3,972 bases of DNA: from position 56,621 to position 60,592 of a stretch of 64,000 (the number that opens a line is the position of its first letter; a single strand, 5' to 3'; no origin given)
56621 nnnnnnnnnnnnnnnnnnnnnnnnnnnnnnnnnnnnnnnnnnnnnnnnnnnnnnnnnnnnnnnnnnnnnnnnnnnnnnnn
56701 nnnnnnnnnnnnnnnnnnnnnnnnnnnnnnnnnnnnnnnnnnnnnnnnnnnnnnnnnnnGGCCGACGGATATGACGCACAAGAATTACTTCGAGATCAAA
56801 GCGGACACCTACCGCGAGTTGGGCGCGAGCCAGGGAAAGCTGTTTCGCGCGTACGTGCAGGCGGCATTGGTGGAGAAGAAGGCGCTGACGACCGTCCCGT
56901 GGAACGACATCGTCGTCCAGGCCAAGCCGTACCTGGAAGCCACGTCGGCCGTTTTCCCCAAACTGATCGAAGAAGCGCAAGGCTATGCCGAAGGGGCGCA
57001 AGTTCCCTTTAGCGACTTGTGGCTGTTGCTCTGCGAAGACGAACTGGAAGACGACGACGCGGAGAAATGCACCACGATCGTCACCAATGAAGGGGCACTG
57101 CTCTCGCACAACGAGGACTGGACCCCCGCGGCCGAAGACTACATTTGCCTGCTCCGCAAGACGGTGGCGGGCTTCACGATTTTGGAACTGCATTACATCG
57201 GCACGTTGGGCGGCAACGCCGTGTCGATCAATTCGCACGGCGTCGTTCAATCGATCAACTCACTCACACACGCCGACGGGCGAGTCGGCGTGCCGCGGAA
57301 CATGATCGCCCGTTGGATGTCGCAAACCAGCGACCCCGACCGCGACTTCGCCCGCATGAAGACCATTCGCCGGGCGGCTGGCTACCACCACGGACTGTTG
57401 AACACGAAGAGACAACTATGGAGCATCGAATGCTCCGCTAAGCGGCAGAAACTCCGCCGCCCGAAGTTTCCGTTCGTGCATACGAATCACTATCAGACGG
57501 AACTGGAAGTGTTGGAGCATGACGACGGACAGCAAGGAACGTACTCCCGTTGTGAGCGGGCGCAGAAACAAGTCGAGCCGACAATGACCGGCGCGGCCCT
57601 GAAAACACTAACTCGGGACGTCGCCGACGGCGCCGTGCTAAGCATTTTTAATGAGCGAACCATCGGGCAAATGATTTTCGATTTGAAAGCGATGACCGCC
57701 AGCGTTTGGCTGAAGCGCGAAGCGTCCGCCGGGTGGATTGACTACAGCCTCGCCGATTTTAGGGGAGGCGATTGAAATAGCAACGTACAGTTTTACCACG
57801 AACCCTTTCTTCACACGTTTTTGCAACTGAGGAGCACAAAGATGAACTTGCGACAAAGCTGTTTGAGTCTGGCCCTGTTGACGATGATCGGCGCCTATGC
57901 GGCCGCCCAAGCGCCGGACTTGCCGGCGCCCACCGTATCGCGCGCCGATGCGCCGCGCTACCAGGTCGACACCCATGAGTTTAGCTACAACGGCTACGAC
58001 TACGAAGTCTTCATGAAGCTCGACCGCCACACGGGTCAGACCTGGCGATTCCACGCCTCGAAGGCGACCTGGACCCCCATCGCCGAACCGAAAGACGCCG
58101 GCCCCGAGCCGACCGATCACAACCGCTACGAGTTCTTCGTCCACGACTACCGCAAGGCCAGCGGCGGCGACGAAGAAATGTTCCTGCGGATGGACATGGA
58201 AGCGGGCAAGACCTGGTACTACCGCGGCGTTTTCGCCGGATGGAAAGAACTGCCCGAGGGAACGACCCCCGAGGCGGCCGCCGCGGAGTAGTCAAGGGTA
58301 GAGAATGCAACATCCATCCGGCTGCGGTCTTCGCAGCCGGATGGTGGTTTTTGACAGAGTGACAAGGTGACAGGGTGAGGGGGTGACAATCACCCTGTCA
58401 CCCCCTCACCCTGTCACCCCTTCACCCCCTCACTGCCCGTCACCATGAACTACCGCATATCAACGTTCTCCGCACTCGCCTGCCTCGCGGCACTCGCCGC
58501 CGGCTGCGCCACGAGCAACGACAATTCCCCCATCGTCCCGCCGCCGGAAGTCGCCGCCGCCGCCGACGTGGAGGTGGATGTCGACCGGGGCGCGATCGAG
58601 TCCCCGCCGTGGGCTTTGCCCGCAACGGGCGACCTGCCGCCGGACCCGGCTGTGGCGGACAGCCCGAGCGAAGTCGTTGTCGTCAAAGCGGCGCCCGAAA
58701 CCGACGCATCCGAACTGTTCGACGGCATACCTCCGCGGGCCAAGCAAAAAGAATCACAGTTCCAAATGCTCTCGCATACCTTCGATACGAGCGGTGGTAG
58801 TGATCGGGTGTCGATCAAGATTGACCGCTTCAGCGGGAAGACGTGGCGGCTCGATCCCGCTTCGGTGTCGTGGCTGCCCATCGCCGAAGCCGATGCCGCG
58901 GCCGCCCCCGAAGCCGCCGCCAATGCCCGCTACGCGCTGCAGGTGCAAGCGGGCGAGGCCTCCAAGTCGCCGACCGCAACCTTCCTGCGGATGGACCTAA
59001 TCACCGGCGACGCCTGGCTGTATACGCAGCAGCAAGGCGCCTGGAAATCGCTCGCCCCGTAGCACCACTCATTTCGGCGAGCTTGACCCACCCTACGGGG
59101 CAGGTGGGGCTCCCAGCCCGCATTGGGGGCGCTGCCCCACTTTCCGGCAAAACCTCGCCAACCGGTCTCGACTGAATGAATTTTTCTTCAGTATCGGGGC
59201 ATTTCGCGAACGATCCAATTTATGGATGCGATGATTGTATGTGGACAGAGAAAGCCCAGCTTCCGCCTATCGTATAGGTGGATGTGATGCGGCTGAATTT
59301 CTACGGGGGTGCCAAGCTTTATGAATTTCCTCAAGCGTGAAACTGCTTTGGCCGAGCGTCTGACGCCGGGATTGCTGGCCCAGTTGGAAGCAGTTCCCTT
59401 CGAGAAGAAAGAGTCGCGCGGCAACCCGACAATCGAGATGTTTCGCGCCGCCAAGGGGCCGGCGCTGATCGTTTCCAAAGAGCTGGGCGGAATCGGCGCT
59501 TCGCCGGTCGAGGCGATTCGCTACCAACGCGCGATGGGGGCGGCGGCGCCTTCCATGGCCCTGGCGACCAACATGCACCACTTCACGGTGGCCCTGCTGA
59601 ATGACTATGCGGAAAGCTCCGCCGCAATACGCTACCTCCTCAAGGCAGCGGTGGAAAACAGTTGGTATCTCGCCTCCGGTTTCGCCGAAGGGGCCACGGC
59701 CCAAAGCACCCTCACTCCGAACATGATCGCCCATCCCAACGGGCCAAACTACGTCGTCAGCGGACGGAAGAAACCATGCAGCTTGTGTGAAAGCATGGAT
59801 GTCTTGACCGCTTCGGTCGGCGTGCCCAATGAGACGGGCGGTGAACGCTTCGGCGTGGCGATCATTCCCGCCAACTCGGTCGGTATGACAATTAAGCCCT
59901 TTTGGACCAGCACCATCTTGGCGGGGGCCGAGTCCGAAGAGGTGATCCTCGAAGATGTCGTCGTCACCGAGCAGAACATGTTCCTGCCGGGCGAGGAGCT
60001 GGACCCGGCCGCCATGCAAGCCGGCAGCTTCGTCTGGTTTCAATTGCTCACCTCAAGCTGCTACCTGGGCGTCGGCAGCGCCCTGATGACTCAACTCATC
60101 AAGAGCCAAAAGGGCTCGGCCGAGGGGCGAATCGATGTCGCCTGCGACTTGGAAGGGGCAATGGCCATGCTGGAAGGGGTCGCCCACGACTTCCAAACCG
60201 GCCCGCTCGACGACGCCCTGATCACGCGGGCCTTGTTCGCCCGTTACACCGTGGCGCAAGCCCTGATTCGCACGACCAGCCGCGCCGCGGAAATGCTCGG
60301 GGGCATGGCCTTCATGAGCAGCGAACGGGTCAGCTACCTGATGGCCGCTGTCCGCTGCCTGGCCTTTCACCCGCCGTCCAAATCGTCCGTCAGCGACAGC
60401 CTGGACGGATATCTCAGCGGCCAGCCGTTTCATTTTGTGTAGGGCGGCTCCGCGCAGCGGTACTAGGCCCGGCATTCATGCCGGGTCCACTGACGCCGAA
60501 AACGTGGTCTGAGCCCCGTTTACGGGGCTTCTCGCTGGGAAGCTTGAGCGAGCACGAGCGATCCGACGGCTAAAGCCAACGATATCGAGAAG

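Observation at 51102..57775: KamA + epsilon-poly-lysine-synthetase-like NRPS + C45 hydrolase: predicted homopoly(beta-lysine/lysine) pathway in a planctomycete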

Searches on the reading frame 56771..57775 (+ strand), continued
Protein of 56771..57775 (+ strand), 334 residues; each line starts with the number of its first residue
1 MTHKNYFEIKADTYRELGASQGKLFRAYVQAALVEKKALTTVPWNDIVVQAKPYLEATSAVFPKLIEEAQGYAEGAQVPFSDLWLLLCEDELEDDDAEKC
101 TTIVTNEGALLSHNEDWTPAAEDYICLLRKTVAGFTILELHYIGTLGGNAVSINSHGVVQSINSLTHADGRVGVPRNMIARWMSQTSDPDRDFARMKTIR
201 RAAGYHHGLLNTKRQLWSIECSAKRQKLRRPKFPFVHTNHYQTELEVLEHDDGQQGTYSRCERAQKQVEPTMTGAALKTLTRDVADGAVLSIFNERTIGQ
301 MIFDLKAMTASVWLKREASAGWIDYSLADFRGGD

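Call 60: find_encoding_contigs(protein=P0242, flank=10000, max_places=1)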
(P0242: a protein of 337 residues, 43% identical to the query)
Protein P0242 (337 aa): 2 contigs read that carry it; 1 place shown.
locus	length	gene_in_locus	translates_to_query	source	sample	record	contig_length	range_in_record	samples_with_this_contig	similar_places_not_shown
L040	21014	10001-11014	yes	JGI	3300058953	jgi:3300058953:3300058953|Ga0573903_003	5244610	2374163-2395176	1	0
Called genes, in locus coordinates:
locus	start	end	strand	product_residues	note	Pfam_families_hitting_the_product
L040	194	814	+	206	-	PF01612:DNA_pol_A_exo1, PF13482:RNase_H_2 (faint)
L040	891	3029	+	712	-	PF06835:LptC, PF03968:LptD_N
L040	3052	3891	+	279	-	PF00005:ABC_tran, PF13304:AAA_21 (faint), PF12399:BCA_ABC_TP_C (weak)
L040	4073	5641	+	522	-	PF00309:Sigma54_AID, PF04963:Sigma54_CBD, PF04552:Sigma54_DBD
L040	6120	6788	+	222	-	PF13472:Lipase_GDSL_2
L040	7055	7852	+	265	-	PF22624:AASDHPPT_N, PF01648:ACPS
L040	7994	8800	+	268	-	PF17036:CBP_BcsS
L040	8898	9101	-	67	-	-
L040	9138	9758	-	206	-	PF00903:Glyoxalase, PF18029:Glyoxalase_6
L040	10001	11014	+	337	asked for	PF03417:AAT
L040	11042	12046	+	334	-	PF01738:DLH, PF12146:Hydrolase_4 (faint), PF00326:Peptidase_S9 (faint)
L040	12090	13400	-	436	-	PF04055:Radical_SAM (faint), PF12544:LAM_C (faint)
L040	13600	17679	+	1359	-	PF00501:AMP-binding, PF13193:AMP-binding_C (weak), PF00550:PP-binding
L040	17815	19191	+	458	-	PF00890:FAD_binding_2, PF01266:DAO, PF07992:Pyr_redox_2 (faint), PF12831:FAD_oxidored (faint)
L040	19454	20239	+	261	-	PF00005:ABC_tran, PF13304:AAA_21 (faint), PF12399:BCA_ABC_TP_C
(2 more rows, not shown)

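Call 61: find_encoding_contigs(protein=P0195, flank=10000, max_places=1)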
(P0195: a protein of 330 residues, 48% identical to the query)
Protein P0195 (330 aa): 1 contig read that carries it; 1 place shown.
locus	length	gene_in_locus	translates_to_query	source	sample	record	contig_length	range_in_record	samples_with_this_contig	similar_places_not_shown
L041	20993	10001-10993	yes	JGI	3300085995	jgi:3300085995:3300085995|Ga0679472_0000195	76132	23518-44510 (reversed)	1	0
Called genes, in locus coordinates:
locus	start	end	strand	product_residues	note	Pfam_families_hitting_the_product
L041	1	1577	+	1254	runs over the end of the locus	PF14710:Nitr_red_alph_N, PF00384:Molybdopterin, PF28599:NarG_dom_V, PF01568:Molydop_binding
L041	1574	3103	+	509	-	PF12837:Fer4_6 (faint), PF13237:Fer4_10, PF13247:Fer4_11, PF12838:Fer4_7, PF14711:Nitr_red_bet_C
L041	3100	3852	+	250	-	PF02613:Nitrate_red_del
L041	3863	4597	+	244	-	PF02665:Nitrate_red_gam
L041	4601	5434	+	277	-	PF13145:Rotamase_2, PF13616:Rotamase_3, PF00639:Rotamase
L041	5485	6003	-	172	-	PF19315:MC_hydratase, PF01575:MaoC_dehydratas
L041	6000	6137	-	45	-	-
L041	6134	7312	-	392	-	PF02515:CoA_transf_3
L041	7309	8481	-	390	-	PF02771:Acyl-CoA_dh_N, PF02770:Acyl-CoA_dh_M, PF00441:Acyl-CoA_dh_1, PF08028:Acyl-CoA_dh_2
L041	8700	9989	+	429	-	PF00815:Histidinol_dh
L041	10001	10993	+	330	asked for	PF03417:AAT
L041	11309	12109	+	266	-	PF17036:CBP_BcsS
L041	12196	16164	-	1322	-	PF00501:AMP-binding, PF13193:AMP-binding_C, PF00550:PP-binding, PF00132:Hexapep (faint)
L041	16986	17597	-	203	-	PF00072:Response_reg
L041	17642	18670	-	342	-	-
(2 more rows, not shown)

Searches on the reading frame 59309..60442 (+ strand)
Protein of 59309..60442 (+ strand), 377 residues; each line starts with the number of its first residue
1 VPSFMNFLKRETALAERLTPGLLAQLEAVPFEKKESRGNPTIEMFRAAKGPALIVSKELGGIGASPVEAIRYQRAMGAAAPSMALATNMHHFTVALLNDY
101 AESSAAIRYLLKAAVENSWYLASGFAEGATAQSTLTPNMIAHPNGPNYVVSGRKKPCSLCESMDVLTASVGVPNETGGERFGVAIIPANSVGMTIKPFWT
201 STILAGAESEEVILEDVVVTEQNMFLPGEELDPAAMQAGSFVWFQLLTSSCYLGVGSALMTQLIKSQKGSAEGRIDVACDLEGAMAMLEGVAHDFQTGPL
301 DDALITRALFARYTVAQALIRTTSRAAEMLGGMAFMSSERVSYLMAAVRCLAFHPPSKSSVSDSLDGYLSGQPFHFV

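Call 23: search_protein_families(library=pfam, proteins=[window:59309-60442:+], max_evalue=0.01)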
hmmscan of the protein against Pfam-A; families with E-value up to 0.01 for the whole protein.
window:59309-60442:+ (377 aa): 2 families
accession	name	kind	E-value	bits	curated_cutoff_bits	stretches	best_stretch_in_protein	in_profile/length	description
PF00441.29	Acyl-CoA_dh_1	-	6.1e-05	23.6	22.4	1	275-352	58-132/150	Acyl-CoA dehydrogenase, C-terminal domain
PF02770.24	Acyl-CoA_dh_M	-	0.00037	21.1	33.3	1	137-217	16-97/97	Acyl-CoA dehydrogenase, middle domain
